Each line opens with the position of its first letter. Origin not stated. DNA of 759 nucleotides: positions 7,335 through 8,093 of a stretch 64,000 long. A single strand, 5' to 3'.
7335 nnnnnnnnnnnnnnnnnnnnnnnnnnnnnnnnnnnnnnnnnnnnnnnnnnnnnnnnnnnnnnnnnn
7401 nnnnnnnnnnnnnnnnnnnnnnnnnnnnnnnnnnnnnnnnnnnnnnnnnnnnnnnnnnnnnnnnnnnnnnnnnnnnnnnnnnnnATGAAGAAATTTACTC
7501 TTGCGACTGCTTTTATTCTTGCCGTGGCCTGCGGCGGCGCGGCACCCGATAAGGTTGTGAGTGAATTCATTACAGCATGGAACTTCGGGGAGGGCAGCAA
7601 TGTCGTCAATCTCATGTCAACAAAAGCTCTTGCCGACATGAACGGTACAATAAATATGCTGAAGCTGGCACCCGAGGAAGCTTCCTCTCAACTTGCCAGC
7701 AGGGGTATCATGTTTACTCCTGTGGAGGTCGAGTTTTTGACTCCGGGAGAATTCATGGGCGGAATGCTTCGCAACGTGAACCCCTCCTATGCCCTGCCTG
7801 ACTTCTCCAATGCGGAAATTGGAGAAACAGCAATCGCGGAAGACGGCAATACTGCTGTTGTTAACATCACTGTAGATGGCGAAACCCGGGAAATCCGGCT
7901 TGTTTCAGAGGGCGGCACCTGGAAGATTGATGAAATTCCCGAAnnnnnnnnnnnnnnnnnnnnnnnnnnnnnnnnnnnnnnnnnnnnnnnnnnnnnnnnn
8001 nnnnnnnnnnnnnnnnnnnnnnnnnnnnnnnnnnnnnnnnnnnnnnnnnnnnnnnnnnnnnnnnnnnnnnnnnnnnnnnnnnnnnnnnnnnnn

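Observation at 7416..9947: Tandem array of four paralogous small lipoproteins, independently transcribed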

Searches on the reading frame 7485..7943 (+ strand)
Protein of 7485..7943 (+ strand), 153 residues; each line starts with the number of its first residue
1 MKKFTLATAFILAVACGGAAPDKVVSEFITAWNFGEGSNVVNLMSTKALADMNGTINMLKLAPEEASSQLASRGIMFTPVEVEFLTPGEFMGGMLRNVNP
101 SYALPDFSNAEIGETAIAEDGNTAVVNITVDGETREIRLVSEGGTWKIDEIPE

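Call 6: search_protein_families(library=pfam, proteins=[window:7485-7943:+], max_evalue=10)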
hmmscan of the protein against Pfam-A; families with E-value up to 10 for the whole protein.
window:7485-7943:+ (153 aa): 3 families
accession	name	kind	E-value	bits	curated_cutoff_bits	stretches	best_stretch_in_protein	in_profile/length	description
PF12870.14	DUF4878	-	0.0094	16.7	24.1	2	14-45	1-32/112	Domain of unknown function (DUF4878)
PF12883.13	DUF3828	-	0.049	14.3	26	1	132-151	101-120/125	Protein of unknown function (DUF3828)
PF16800.11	Endopep_inhib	-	0.18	12.2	29.9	1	103-152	96-149/150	IseA DL-endopeptidase inhibitor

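Call 9: find_homologous_proteins(query=A1, max_evalue=0.001)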
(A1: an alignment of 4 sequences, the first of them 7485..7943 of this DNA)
Query A1 (4 sequences) (153 aa, profile of the alignment): 81 proteins with E <= 0.001 among 8000 candidates.
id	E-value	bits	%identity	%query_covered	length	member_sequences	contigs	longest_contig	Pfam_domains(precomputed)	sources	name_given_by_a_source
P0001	4.8e-77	275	42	98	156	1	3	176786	-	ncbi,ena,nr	ncbi:MAG: DUF4829 domain-containing protein [Candidatus Sabulitectum sp.]|nr:DUF4829 domain-containi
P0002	6.0e-75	268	43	97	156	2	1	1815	-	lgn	-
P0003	1.1e-73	264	42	97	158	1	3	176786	PF12870.14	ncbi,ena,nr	ncbi:MAG: hypothetical protein K8S62_10360 [Candidatus Sabulitectum sp.]|nr:hypothetical protein [Ca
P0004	5.0e-70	252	41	97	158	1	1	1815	PF12870.14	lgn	-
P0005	4.4e-69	249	41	98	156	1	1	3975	-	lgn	-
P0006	1.5e-68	247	43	97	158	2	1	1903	-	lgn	-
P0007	7.3e-68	245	44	97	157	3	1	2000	PF12870.14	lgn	-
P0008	7.5e-68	245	41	97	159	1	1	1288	-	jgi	-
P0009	1.0e-67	245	41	97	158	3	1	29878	-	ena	-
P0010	3.6e-67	243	100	100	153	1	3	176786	-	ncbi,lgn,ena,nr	ncbi:MAG: hypothetical protein K8S62_10350 [Candidatus Sabulitectum sp.]|nr:hypothetical protein [Ca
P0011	1.0e-65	238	42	98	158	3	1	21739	-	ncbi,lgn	-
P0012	9.9e-65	235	41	95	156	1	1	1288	-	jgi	-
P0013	1.1e-64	235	40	97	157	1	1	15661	-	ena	-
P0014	5.5e-64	233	39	97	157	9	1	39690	-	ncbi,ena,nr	ncbi:MAG: hypothetical protein KAH31_02020 [Candidatus Sabulitectum sp.]|nr:hypothetical protein [Ca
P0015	1.2e-63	231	41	97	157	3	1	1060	-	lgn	-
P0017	2.3e-63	231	46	97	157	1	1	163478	PF12870.14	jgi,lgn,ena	-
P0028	8.3e-62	226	40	97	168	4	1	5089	PF12870.14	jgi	-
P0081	4.1e-4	38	31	29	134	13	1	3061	PF12870.14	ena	-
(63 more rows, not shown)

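Call 10: find_related_loci(query=A1, collection=genome_contigs, flank=8000)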
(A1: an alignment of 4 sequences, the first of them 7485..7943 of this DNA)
Query A1 (153 aa) in genome_contigs; peptide patterns used: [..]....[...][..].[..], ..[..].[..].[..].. (x = any residue, [..] = any of these).
165 stretches matched a pattern; 10 encode a relative of the query (tblastn E <= 1e-3); 10 distinct loci.
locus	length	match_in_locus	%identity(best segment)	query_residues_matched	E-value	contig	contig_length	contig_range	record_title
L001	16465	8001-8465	49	1-152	2e-44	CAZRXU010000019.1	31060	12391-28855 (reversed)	MAG TPA_asm: uncultured bacterium isolate binchicken_co67_272 genome assembly, contig: NODE_1379_length_31060_cov_9.8828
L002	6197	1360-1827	50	1-153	1e-42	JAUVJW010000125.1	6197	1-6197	MAG: Candidatus Fermentibacteraceae bacterium isolate CSMAG_464 CSMAG_464_k127_4578168_length_6197_cov_65.2068, whole ge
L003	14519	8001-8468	53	1-152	1e-40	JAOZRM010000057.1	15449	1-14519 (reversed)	MAG: Candidatus Sabulitectum sp. isolate GMC6.concoct.312_sub GMC6_3539_length_15449_cov_7.343316, whole genome shotgun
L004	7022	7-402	48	21-152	1e-34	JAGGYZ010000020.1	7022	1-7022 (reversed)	MAG: Candidatus Fermentibacteraceae bacterium isolate AUK191 PB_MBMC_145_c_000000000031, whole genome shotgun sequence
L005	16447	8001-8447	40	1-148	2e-33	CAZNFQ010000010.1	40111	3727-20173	MAG TPA_asm: uncultured bacterium isolate binchicken_co42_201 genome assembly, contig: NODE_822_length_40111_cov_9.09816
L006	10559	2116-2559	43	1-148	1e-32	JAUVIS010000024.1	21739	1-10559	MAG: Candidatus Fermentibacteraceae bacterium isolate CSMAG_434 CSMAG_434_k127_1227155_length_21739_cov_34.2801, whole g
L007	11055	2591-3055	52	1-152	2e-42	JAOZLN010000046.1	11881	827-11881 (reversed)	MAG: Candidatus Sabulitectum sp. isolate GMC10.metabat2.20 NODE_4360_length_11881_cov_6.100879, whole genome shotgun seq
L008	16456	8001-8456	43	1-151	2e-29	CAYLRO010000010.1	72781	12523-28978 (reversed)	MAG TPA_asm: uncultured bacterium isolate binchicken_co42_38 genome assembly, contig: NODE_215_length_72781_cov_11.79145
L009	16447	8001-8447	42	1-148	9e-29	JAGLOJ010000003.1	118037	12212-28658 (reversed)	MAG: Candidatus Sabulitectum sp. isolate RS_7_28 ROV157_7.bin.28.fa_3, whole genome shotgun sequence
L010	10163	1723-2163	39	1-148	3e-28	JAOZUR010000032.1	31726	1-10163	MAG: Candidatus Sabulitectum sp. isolate GMC8.metabat2.149 GMC8_676_length_31726_cov_49.919358, whole genome shotgun seq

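Call 41: search_protein_families(library=ncbifam, proteins=[window:7485-7943:+], max_evalue=1)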
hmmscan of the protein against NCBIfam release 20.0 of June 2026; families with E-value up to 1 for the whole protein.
window:7485-7943:+ (153 aa): 3 families
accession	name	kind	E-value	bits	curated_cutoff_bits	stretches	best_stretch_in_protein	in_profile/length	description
NF007628.1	PRK10290.1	equivalog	0.05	13.6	165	1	1-67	1-65/172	superoxide dismutase [Cu-Zn] SodC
NF051431.1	Rv0361_Cterm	subfamily_domain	0.056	13.6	37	1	110-148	95-138/140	Rv0361 family membrane protein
NF011493.0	PRK14901.1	equivalog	0.18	10.6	540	1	10-81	141-210/447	16S rRNA (cytosine(967)-C(5))-methyltransferase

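Call 48: search_protein_families(library=padloc, proteins=[window:7485-7943:+], max_evalue=1)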
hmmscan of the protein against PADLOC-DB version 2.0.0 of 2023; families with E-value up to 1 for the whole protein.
window:7485-7943:+ (153 aa): 0 families

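Call 73: predict_structure(alignment_id=A5)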
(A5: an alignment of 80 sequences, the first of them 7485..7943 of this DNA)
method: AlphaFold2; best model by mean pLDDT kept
length: 153 residues; sequences in the alignment: 80
mean_pLDDT: 88.8   pTM: 0.80
mean pLDDT of the five models: 88.8, 88.4, 88.3, 87.7, 87.3
residues with pLDDT >= 90: 120; 70-90: 15; 50-70: 4; < 50: 14
segments of 3 or more residues with pLDDT < 50: 1-7, 9-15
pLDDT, mean of each block of 10 residues (from residue 1): 44 60 97 96 97 97 97 95 98 89 86 95 96 95 95 74
secondary structure, 60 per line:
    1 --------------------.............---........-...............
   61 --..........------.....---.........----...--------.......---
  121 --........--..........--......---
elements in order: H21-33 H37-43 H46-60 H63-72 H79-83 H87-95 E111-117 E123-130 E133-142 E145-150
